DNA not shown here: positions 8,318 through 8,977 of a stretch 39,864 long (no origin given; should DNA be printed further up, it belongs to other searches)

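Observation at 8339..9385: Self-contained plus-strand operon with acr/aca-like architecture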

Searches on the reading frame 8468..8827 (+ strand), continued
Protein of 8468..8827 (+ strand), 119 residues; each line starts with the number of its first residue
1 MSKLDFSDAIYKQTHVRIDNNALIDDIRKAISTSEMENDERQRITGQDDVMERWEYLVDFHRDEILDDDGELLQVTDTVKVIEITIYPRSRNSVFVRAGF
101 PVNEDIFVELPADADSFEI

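Call 102: search_protein_families(library=pfam, proteins=[L114:2826-3011:+, L114:2130-2486:+, L114:1686-2015:+, L117:2770-3003:+, L116:1482-2381:+, L116:848-1291:+], max_evalue=0.05)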
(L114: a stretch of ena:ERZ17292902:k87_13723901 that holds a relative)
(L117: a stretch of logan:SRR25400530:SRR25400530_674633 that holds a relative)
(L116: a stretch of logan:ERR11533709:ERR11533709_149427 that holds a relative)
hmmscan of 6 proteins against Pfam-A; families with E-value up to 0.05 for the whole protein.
L114:2826-3011:+ (61 aa): 0 families

L114:2130-2486:+ (118 aa): 0 families

L114:1686-2015:+ (109 aa): 0 families

L117:2770-3003:+ (77 aa): 1 family
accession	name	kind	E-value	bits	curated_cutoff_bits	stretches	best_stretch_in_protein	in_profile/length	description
PF13443.12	HTH_26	-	6.9e-11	42.7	22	1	21-76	5-62/63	Cro/C1-type HTH DNA-binding domain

L116:1482-2381:+ (299 aa): 1 family
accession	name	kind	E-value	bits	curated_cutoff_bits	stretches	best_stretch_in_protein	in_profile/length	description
PF12083.13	DUF3560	-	0.02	15.4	27.2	1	110-163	69-121/124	Domain of unknown function (DUF3560)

L116:848-1291:+ (147 aa): 0 families
